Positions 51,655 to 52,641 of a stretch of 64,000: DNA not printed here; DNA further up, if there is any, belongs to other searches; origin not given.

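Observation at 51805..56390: Four-gene TelA / XpaC-like operon with two extracytoplasmic solute-binding-fold proteins, one fused to a VWA-MIDAS domain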

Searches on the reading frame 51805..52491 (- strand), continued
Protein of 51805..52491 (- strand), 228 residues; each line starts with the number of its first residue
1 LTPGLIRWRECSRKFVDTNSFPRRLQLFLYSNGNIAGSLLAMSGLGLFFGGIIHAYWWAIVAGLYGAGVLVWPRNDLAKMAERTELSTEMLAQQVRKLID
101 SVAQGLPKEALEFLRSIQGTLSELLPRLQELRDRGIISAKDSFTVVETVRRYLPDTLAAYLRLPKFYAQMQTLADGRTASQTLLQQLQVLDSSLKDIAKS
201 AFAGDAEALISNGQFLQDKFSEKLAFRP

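Call 72: search_protein_families(library=pfam, proteins=[P0446, P0475, P0461, P0491, P0454, P0499, P0436, P0467, P0502, P0451], max_evalue=0.01)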
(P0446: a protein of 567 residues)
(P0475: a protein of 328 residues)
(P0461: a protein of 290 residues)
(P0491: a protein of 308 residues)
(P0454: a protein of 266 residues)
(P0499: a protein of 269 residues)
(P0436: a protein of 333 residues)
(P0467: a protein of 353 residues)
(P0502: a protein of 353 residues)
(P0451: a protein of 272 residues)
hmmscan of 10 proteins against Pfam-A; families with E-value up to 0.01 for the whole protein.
P0446 (567 aa): 0 families

P0475 (328 aa): 0 families

P0461 (290 aa): 0 families

P0491 (308 aa): 1 family
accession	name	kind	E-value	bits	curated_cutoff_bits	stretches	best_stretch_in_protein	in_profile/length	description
PF04024.17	PspC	-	2.4e-12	46.9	25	1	3-59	2-57/58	PspC domain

P0454 (266 aa): 0 families

P0499 (269 aa): 0 families

P0436 (333 aa): 2 families
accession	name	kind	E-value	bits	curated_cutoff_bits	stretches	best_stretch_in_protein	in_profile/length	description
PF18215.6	Rtt106_N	-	0.003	17.5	26.3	0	211-227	4-20/45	Histone chaperone Rtt106 N-terminal domain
PF21390.2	Irp3-like_C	-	0.0035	18.2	27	0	281-302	9-30/100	Thiazolinyl imine reductase Irp3-like, C-terminal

P0467 (353 aa): 1 family
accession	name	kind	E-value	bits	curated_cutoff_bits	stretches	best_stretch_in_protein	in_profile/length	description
PF04024.17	PspC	-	3.1e-07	30.5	25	1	5-50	7-56/58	PspC domain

P0502 (353 aa): 1 family
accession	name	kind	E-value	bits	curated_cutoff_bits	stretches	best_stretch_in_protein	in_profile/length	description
PF04024.17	PspC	-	5.2e-20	71.5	25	1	15-71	2-57/58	PspC domain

P0451 (272 aa): 0 families

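Call 74: find_encoding_contigs(protein=P0502, flank=6000, max_places=3)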
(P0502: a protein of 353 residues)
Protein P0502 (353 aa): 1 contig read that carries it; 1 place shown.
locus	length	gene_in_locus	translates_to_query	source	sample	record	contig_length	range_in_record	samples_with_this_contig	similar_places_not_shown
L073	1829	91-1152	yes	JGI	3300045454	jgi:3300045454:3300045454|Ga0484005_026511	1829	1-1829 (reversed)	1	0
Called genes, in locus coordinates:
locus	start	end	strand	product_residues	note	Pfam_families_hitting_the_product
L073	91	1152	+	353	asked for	PF04024:PspC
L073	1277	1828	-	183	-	?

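Call 75: find_encoding_contigs(protein=P0491, flank=6000, max_places=3)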
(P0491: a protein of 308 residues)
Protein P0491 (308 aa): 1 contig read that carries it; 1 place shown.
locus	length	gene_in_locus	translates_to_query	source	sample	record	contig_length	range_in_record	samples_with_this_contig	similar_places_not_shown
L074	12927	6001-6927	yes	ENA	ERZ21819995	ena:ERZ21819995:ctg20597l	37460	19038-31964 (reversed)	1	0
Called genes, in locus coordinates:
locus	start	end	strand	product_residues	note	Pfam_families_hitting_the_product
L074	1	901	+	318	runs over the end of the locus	PF00890:FAD_binding_2, PF01266:DAO, PF01593:Amino_oxidase, PF01946:Thi4 (faint), PF07992:Pyr_redox_2 (weak), PF12831:FAD_oxidored (weak), PF13450:NAD_binding_8, PF01593:Amino_oxidase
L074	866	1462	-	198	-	PF13578:Methyltransf_24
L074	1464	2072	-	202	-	PF00990:GGDEF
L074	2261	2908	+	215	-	PF00730:HhH-GPD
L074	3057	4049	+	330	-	PF00890:FAD_binding_2 (faint), PF01134:GIDA (faint), PF01266:DAO (faint), PF02737:3HCDH_N (faint), PF07992:Pyr_redox_2, PF13738:Pyr_redox_3, PF13434:Lys_Orn_oxgnase, PF00070:Pyr_redox, +1 more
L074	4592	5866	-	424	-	PF08665:PglZ (faint), PF01663:Phosphodiest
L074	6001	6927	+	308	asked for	PF04024:PspC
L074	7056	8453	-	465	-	PF17820:PDZ_6 (weak), PF19238:Radical_SAM_2, PF04459:DUF512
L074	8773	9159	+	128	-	-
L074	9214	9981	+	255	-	-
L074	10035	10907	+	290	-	-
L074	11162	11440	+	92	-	-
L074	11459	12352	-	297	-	PF00480:ROK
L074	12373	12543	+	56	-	-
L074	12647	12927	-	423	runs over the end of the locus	PF01078:Mg_chelatase (faint), PF05496:RuvB_N, PF13173:AAA_14 (weak), PF00004:AAA, PF07728:AAA_5 (faint), PF16193:AAA_assoc_2, PF12002:MgsA_C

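Call 76: find_encoding_contigs(protein=P0467, flank=6000, max_places=3)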
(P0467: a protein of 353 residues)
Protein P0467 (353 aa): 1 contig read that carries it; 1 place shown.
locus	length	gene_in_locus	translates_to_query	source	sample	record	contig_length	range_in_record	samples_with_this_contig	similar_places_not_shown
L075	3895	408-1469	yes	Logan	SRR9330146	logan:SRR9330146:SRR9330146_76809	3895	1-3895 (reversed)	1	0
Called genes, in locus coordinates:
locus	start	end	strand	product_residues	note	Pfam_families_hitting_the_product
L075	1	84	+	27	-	?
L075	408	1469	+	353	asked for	PF04024:PspC (weak)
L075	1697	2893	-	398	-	PF06689:zf-C4_ClpX, PF00493:MCM (weak), PF07724:AAA_2, PF07728:AAA_5 (weak), PF00004:AAA, PF10431:ClpB_D2-small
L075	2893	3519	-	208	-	PF00574:CLP_protease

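Call 85: list_cluster_members(proteins=[P0362, P0367, P0386, P0405, P0424, P0448, P0458, P0476, P0489, P0506])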
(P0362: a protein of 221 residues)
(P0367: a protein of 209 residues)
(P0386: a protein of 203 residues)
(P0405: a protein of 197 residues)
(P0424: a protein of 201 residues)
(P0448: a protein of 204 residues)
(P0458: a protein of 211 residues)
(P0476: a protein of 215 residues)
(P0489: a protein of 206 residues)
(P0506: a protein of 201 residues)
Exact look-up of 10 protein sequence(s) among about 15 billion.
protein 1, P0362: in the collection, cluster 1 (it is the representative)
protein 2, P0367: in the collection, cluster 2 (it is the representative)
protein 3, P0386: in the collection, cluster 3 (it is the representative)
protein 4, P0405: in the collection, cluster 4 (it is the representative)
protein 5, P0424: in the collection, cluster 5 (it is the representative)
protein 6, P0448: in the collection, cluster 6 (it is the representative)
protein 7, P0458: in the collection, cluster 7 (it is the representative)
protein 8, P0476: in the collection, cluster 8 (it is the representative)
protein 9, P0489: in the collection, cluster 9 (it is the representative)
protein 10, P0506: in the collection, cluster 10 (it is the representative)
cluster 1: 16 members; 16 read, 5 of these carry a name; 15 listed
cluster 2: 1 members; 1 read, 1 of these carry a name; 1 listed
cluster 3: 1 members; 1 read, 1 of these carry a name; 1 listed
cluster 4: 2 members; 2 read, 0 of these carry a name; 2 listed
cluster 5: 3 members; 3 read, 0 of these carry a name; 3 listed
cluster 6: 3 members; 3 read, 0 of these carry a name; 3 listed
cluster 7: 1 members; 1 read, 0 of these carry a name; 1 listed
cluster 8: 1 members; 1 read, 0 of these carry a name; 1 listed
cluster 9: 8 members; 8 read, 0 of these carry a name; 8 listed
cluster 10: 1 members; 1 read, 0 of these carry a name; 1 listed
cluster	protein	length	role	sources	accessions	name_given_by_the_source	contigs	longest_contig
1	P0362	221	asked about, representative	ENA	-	-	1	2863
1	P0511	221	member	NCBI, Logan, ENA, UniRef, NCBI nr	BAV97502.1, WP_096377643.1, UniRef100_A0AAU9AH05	hypothetical protein [Lysobacter enzymogenes] | 5-bromo-4-chloroindolyl phosphate hydrolysis protein n=1 Tax=Lysobacter enzymogenes ...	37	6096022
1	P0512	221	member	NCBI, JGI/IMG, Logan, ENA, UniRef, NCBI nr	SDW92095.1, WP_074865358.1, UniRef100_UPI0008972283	hypothetical protein [Lysobacter enzymogenes] | hypothetical protein | hypothetical protein n=1 Tax=Lysobacter enzymogenes TaxID=69 RepID=UPI0008972283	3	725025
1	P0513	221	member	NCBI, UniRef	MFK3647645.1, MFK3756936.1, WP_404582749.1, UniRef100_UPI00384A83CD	hypothetical protein ACI2IY_04300 [Lysobacter enzymogenes] | hypothetical protein n=1 Tax=Lysobacter enzymogenes TaxID=69 RepID=UPI00384A83CD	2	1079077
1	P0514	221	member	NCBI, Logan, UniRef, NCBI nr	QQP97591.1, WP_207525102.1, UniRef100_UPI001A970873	hypothetical protein [Lysobacter enzymogenes] | hypothetical protein n=1 Tax=Lysobacter enzymogenes TaxID=69 RepID=UPI001A970873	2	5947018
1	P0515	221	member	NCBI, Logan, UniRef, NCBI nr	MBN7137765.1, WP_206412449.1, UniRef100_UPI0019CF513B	hypothetical protein A7A76_24025 [Lysobacter enzymogenes] | hypothetical protein n=1 Tax=Lysobacter enzymogenes TaxID=69 RepID=UPI0019CF513B | hypothetical protein [Lysobacter enzymogenes]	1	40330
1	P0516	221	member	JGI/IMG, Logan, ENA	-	-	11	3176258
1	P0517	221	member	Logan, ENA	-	-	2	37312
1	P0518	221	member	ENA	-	-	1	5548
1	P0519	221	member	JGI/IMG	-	-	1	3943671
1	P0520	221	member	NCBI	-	-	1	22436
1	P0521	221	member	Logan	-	-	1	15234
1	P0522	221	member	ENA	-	-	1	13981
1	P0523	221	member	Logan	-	-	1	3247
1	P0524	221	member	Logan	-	-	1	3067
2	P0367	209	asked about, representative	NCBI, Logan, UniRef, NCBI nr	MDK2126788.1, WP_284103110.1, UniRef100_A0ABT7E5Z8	hypothetical protein [Parachitinimonas caeni] | 5-bromo-4-chloroindolyl phosphate hydrolysis protein n=1 Tax=Parachitinimonas caeni ...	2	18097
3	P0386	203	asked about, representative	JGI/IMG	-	hypothetical protein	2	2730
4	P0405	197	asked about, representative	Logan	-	-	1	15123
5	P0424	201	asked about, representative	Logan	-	-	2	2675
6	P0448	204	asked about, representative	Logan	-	-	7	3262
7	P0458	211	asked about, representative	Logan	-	-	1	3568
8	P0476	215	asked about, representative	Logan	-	-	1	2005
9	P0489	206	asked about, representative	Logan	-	-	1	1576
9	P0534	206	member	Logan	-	-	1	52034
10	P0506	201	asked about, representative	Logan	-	-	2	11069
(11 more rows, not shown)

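Call 86: search_protein_families(library=pfam, proteins=[P0511, P0367, P0362, P0364, P0369, P0372, P0376, P0379, P0383, P0390], max_evalue=10)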
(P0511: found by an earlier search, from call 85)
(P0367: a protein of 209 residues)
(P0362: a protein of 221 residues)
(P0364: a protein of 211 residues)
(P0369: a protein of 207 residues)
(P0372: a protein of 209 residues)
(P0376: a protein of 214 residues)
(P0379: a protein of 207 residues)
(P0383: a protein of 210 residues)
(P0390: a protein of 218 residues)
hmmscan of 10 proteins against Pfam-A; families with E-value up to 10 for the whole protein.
P0511 (221 aa): 1 family
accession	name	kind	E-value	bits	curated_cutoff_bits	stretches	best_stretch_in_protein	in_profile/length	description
PF11239.13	DUF3040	-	0.019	15.7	24.7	1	25-63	43-82/84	Protein of unknown function (DUF3040)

P0367 (209 aa): 4 families
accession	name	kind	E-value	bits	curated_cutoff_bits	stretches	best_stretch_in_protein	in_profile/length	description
PF25392.1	MS_channel_TM1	-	0.016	15.7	27.1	1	75-113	14-52/79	Mechanosensitive ion channel, transmembrane helix 1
PF08376.15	NIT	-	0.075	13.8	24.9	1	69-134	36-93/239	Nitrate and nitrite sensing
PF11239.13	DUF3040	-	0.11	13.3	24.7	1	20-56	46-82/84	Protein of unknown function (DUF3040)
PF04912.19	Dynamitin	-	0.2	11.4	31.8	1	72-133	248-307/396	Dynamitin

P0362 (221 aa): 1 family
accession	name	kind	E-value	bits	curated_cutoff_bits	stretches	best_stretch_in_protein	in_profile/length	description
PF11239.13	DUF3040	-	0.019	15.7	24.7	1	25-63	43-82/84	Protein of unknown function (DUF3040)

P0364 (211 aa): 0 families

P0369 (207 aa): 1 family
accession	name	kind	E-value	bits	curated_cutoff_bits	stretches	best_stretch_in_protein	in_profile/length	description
PF10109.15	Phage_TAC_7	-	0.19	12.2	25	1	66-93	38-62/79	Phage tail assembly chaperone proteins, E, or 41 or 14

P0372 (209 aa): 0 families

P0376 (214 aa): 1 family
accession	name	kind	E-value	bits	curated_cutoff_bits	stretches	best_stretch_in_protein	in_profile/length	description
PF19845.4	DUF6320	-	0.32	11.3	29.9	1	20-55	130-165/186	Family of unknown function (DUF6320)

P0379 (207 aa): 1 family
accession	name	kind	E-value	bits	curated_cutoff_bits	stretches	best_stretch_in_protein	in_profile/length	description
PF06248.19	Zw10_N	-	0.039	15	26.3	1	73-110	36-73/93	Centromere/kinetochore Zw10 N-terminal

P0383 (210 aa): 0 families

P0390 (218 aa): 0 families

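Call 103: fold_search(model_id=the predicted structure, library=viral)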
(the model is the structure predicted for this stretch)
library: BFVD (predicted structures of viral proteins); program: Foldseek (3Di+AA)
matches with E <= 10: 372; with E <= 0.001: 0
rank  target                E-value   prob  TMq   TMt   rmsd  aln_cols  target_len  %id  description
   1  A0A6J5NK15            2.0e-01  0.14  0.16  0.06  20.6       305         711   14  Uncharacterized protein [uncultured Caudovirales phage]
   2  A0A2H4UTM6            3.0e-01  0.28  0.21  0.22  12.5       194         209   10  Uncharacterized protein [Bodo saltans virus]
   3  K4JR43                3.9e-01  0.47  0.22  0.31  11.4       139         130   14  (no name in the UniProt tables at hand)
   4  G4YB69                4.5e-01  0.47  0.28  0.34  22.1       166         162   10  (no name in the UniProt tables at hand)
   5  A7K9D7                4.9e-01  0.12  0.17  0.12  26.5       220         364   12  Uncharacterized protein z527L [Chlorovirus heliozoae]
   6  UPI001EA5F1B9         5.1e-01  0.14  0.18  0.14  23.8       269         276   12  (no name look-up for this kind of identifier)
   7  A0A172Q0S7            5.4e-01  0.30  0.24  0.23  28.7       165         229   14  PspA/IM30 family protein [Acinetobacter phage vB_AbaM_ME3]
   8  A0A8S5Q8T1            5.9e-01  0.23  0.20  0.15  11.7       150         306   13  Dna polymerase B [Siphoviridae sp. ctu9a31]
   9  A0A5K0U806            6.5e-01  0.44  0.33  0.31  16.9       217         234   15  Uncharacterized protein [Yasminevirus sp. GU-2018]
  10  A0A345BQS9            6.8e-01  0.21  0.20  0.12  19.6       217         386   11  (no name in the UniProt tables at hand)
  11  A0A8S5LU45            9.6e-01  0.12  0.20  0.21  15.8       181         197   13  Uncharacterized protein [Siphoviridae sp. ctKm44]
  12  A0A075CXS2            1.0e+00  0.12  0.22  0.20  16.4       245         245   16  Membrane protein EE38 [Elephant endotheliotropic herpesvirus 5]
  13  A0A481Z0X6            1.1e+00  0.21  0.22  0.14  24.3       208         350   10  Uncharacterized protein [Mimivirus LCMiAC01]
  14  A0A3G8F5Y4            1.1e+00  0.84  0.43  0.58   5.0       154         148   13  (no name in the UniProt tables at hand)
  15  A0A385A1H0            1.1e+00  0.21  0.21  0.19  17.9       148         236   11  (no name in the UniProt tables at hand)
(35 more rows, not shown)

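Call 104: find_encoding_contigs(protein=P0534, flank=6000, max_places=2)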
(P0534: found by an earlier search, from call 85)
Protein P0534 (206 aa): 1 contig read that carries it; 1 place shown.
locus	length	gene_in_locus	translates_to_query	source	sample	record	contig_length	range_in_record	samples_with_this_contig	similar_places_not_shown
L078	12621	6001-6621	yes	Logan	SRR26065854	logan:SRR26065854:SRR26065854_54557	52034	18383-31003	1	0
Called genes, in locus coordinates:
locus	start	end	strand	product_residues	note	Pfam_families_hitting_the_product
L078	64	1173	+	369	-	-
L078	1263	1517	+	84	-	-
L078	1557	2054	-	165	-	-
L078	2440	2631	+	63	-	PF09834:DUF2061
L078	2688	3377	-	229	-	-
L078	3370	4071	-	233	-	-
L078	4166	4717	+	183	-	-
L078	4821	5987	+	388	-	PF05816:TelA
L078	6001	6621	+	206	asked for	-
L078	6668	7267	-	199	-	PF15711:ILEI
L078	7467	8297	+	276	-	PF10544:T5orf172 (weak), PF13455:MUG113 (weak)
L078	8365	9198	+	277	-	-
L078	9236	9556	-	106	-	PF01521:Fe-S_biosyn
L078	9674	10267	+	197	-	-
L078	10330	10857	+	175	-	-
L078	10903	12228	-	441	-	PF05228:CHASE4, PF00990:GGDEF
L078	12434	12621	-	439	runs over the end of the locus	PF00990:GGDEF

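Call 105: find_encoding_contigs(protein=P0405, flank=6000, max_places=2)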
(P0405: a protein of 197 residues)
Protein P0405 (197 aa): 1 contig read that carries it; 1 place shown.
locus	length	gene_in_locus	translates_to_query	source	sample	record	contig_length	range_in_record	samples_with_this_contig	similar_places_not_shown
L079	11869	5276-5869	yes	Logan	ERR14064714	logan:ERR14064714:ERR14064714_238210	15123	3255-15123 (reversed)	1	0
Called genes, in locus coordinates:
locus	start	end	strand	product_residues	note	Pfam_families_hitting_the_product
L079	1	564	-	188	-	?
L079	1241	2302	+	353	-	-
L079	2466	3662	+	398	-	PF05816:TelA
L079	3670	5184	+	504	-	PF13531:SBP_bac_11, PF05762:VWA_CoxE (faint), PF00092:VWA, PF13519:VWA_2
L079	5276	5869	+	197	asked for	-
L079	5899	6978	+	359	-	-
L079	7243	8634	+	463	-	PF18127:NAMPT_N, PF04095:NAPRTase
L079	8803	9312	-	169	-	PF01035:DNA_binding_1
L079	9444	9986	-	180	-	-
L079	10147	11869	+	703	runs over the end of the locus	PF17957:Big_7, PF12831:FAD_oxidored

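Call 106: find_encoding_contigs(protein=P0506, flank=6000, max_places=2)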
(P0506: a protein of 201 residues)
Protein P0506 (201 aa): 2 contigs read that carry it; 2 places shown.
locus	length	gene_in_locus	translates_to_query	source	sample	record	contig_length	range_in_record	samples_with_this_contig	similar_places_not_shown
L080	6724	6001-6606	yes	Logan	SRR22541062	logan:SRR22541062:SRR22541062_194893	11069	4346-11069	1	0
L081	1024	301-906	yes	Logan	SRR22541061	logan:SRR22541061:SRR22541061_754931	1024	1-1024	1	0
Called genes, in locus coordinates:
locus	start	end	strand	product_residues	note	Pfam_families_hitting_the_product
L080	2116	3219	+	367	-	-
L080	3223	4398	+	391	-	PF05816:TelA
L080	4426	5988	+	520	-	PF13531:SBP_bac_11, PF00092:VWA, PF13519:VWA_2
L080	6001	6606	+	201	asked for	-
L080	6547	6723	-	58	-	?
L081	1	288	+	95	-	?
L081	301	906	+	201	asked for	-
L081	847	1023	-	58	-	?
